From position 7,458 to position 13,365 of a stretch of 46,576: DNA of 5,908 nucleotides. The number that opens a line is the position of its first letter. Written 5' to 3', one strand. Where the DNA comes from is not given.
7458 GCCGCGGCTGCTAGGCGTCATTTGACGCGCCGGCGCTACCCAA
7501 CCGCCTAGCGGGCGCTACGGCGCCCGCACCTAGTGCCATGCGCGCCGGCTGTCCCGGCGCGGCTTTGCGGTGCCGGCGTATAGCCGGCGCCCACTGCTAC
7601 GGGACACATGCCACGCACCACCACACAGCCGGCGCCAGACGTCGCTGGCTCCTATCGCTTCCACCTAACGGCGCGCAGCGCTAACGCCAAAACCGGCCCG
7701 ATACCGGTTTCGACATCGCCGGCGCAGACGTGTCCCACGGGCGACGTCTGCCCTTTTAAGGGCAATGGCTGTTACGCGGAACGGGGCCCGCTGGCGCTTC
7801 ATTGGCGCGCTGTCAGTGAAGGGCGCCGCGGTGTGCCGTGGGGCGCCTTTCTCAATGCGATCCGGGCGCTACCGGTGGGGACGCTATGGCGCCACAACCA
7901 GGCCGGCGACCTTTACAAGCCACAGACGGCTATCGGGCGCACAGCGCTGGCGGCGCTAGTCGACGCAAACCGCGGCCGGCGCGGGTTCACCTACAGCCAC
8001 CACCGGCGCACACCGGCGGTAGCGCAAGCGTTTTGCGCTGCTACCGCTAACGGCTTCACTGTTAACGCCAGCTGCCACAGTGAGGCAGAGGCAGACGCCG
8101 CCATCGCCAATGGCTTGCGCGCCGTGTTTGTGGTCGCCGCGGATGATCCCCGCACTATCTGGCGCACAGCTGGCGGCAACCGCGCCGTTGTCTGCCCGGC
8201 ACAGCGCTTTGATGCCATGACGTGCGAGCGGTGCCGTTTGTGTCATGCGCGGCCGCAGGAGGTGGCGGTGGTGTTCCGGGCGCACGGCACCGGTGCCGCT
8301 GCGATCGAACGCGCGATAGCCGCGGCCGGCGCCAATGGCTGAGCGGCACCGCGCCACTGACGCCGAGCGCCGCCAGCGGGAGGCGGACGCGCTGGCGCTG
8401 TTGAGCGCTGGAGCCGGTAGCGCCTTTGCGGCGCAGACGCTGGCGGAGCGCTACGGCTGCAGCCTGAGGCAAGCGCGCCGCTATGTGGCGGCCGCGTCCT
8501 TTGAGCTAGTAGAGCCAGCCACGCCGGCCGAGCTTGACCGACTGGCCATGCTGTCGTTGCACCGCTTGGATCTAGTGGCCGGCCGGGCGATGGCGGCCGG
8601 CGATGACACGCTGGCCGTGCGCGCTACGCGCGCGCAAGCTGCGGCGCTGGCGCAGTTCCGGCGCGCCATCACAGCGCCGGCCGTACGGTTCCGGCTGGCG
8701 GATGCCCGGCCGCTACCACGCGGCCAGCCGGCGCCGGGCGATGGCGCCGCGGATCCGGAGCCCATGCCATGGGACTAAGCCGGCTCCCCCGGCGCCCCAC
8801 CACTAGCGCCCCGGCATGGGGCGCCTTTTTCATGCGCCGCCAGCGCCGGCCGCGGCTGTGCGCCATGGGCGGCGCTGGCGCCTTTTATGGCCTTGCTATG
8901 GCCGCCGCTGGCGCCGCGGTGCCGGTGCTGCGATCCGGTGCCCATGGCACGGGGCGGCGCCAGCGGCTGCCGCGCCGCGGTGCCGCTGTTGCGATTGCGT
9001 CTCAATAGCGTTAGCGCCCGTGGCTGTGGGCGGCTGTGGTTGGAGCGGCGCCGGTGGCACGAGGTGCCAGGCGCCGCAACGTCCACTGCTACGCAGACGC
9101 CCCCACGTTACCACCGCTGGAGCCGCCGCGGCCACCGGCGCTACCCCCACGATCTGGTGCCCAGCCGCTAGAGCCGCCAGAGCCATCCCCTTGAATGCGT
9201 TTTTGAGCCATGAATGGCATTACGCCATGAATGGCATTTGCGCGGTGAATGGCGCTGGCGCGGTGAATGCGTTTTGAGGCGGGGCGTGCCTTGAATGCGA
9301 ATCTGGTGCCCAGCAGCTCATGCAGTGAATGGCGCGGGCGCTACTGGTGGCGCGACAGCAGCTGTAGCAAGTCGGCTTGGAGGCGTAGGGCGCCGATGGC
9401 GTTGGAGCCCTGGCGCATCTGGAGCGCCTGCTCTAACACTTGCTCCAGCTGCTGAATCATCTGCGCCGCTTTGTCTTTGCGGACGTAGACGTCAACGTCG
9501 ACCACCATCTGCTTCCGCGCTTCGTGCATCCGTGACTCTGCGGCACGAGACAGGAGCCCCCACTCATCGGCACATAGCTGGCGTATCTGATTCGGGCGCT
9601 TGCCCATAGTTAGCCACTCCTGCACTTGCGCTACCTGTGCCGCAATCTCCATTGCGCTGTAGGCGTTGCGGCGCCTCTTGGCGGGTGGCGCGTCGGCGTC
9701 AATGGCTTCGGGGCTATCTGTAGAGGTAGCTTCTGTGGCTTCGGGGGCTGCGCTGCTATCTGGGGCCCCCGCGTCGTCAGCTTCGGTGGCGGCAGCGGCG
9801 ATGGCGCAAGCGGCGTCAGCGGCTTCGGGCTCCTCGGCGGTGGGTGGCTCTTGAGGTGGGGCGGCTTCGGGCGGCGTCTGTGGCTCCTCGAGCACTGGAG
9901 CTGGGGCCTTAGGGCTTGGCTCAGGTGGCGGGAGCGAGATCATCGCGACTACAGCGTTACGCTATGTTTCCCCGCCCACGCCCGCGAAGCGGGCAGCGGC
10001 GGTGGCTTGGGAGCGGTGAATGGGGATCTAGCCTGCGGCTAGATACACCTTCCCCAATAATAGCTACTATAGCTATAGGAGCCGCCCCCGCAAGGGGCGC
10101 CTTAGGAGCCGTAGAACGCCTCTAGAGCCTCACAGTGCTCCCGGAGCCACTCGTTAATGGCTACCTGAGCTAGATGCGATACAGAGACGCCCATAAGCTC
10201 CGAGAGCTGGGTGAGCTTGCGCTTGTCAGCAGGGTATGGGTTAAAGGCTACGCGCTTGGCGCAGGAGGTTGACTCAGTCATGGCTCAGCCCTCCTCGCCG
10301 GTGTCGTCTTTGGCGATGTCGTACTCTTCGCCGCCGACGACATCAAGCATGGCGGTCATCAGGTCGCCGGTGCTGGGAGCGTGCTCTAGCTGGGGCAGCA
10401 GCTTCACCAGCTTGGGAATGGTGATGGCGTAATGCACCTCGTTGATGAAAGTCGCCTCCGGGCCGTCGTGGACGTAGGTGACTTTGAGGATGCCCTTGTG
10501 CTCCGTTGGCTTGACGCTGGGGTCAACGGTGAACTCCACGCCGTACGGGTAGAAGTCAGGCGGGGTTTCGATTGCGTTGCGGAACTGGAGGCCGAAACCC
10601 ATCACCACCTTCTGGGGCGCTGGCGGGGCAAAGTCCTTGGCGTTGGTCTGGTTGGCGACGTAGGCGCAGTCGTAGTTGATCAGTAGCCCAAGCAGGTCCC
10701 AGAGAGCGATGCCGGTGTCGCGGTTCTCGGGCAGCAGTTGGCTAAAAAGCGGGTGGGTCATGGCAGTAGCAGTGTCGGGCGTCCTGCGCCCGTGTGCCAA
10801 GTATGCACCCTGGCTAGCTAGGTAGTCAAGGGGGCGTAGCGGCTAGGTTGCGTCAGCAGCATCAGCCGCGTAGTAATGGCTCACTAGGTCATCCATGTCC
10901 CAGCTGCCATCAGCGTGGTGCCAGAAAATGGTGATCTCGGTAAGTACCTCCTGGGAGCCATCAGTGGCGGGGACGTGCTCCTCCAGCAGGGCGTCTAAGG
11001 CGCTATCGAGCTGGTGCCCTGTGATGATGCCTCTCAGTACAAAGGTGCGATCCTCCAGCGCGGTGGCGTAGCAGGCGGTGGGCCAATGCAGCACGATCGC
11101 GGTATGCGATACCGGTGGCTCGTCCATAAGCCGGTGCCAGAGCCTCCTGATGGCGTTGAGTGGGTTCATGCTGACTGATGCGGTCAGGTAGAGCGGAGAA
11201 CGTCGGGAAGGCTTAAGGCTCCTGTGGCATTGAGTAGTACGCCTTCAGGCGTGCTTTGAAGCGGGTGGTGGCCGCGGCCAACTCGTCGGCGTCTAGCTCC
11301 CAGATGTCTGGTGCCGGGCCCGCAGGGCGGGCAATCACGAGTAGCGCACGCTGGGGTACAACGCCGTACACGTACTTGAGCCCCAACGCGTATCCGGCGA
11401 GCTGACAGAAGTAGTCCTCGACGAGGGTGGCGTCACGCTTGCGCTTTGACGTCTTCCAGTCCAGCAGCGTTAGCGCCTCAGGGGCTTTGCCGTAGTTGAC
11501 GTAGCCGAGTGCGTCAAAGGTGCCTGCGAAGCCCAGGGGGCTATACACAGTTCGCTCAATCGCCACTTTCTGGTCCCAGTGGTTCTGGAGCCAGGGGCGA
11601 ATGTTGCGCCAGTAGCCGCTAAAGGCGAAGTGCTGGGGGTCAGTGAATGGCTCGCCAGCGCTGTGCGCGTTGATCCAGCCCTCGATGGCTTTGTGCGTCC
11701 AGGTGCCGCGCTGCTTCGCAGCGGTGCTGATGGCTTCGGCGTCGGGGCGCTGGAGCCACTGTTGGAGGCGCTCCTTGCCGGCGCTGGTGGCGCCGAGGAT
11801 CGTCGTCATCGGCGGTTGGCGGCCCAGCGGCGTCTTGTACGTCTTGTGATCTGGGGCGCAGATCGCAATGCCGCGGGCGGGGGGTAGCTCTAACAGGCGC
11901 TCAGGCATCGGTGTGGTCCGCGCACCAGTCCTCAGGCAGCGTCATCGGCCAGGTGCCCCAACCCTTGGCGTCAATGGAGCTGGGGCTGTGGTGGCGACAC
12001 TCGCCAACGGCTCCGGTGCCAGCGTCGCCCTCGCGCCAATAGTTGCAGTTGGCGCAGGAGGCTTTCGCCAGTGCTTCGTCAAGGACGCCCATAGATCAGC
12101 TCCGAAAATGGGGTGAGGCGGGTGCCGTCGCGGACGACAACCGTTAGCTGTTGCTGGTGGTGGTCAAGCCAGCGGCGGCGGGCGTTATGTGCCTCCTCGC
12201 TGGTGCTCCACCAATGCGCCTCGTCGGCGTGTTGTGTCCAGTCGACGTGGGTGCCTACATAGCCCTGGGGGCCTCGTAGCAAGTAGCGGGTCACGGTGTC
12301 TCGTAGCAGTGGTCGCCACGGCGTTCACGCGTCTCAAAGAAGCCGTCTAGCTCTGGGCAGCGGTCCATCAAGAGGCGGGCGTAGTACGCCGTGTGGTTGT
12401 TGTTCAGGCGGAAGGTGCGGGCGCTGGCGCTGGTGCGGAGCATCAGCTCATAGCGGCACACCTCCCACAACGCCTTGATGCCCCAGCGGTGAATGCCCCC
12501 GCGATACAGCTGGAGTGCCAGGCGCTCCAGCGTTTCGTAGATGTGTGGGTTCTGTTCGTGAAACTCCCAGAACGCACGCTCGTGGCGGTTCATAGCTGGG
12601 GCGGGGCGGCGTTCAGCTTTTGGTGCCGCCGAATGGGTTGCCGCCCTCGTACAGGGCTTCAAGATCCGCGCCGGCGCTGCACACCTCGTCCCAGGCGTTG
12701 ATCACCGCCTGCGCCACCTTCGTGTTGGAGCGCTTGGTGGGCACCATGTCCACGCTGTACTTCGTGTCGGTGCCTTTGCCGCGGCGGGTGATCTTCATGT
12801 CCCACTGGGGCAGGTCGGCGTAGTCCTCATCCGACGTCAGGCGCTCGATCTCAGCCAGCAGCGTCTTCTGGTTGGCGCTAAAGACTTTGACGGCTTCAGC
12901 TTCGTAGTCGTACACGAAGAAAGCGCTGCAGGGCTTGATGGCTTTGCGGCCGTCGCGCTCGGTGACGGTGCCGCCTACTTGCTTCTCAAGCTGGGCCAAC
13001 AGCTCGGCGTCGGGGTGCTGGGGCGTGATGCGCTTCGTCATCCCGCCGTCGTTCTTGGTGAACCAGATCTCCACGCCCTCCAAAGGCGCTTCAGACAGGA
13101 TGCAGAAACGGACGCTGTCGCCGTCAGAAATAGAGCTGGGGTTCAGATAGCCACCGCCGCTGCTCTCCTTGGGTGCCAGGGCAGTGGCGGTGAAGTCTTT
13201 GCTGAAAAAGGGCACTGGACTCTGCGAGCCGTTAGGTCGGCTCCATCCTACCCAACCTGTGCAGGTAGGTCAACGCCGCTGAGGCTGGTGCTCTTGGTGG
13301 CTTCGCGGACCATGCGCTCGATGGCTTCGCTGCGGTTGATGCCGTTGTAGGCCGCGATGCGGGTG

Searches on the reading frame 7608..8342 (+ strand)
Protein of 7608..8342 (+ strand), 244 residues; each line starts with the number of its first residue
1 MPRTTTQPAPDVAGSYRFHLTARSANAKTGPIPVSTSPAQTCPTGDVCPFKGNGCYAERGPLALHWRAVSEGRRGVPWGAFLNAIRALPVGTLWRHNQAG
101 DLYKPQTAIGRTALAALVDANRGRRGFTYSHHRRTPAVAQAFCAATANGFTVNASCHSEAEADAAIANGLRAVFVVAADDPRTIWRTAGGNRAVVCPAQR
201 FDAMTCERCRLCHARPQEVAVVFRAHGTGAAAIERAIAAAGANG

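Call 18: search_protein_families(library=pfam, proteins=[window:7608-8342:+], max_evalue=0.01)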
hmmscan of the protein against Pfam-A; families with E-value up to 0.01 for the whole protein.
window:7608-8342:+ (244 aa): 1 family
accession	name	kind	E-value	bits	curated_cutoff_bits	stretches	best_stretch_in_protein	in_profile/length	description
PF23872.1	DUF7227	-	1.6e-74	250.7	27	1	17-236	2-220/223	Domain of unknown function (DUF7227)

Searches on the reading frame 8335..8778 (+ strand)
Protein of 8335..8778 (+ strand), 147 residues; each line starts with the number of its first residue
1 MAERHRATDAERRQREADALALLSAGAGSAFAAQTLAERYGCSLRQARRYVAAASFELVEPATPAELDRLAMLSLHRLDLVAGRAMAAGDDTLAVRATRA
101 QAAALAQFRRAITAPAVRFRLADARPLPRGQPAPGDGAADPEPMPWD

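Call 18: search_protein_families(library=pfam, proteins=[window:8335-8778:+], max_evalue=0.01)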
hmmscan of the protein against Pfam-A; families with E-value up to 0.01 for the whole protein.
window:8335-8778:+ (147 aa): 0 families

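Call 42: search_protein_families(library=phrogs, proteins=[window:8335-8778:+], max_evalue=0.01)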
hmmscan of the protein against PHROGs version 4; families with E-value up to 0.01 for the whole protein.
window:8335-8778:+ (147 aa): 1 family
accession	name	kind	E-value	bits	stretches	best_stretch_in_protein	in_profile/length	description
phrog_836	-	transcription regulation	0.0014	19.7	1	6-56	76-122/133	late transcriptional activator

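Call 47: search_protein_families(library=pfam, proteins=[window:8335-8778:+], max_evalue=5)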
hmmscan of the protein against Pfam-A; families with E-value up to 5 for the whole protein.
window:8335-8778:+ (147 aa): 2 families
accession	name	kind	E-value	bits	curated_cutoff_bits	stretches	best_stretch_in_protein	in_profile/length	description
PF08279.18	HTH_11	-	0.015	15.6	25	1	15-53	1-38/55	HTH domain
PF13730.12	HTH_36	-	0.15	12.3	25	1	33-52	28-47/55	Helix-turn-helix domain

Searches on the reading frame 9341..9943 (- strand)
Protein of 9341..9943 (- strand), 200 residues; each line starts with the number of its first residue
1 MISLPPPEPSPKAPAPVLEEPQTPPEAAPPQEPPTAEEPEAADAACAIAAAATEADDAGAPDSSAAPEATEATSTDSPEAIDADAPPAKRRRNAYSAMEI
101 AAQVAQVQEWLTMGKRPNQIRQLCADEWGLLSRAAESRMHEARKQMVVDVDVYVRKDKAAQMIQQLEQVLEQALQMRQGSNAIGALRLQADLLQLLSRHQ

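Call 18: search_protein_families(library=pfam, proteins=[window:9341-9943:-], max_evalue=0.01)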
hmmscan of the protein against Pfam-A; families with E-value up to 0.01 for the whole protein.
window:9341-9943:- (200 aa): 0 families

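Call 42: search_protein_families(library=phrogs, proteins=[window:9341-9943:-], max_evalue=0.01)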
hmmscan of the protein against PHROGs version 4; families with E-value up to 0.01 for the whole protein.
window:9341-9943:- (200 aa): 1 family
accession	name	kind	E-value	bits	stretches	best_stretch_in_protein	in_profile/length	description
phrog_34910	-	unknown function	0.00024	22.3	1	106-194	17-104/107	-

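Call 47: search_protein_families(library=pfam, proteins=[window:9341-9943:-], max_evalue=5)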
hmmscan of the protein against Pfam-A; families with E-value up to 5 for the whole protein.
window:9341-9943:- (200 aa): 0 families

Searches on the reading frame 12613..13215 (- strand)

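Call 18: search_protein_families(library=pfam, proteins=[window:12613-13215:-], max_evalue=0.01)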
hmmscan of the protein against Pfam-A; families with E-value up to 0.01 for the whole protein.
window:12613-13215:- (200 aa): 0 families

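Call 42: search_protein_families(library=phrogs, proteins=[window:12613-13215:-], max_evalue=0.01)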
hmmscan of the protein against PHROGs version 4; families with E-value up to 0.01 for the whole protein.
window:12613-13215:- (200 aa): 3 families
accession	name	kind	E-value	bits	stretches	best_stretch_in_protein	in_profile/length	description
phrog_8542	-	unknown function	1.2e-08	35.8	1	99-177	124-203/298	-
phrog_1192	-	DNA, RNA and nucleotide metabolism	2.2e-06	28.4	1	103-175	132-206/326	single strand DNA binding protein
phrog_1607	-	DNA, RNA and nucleotide metabolism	2.6e-06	28.3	1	128-169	143-184/285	single strand DNA binding protein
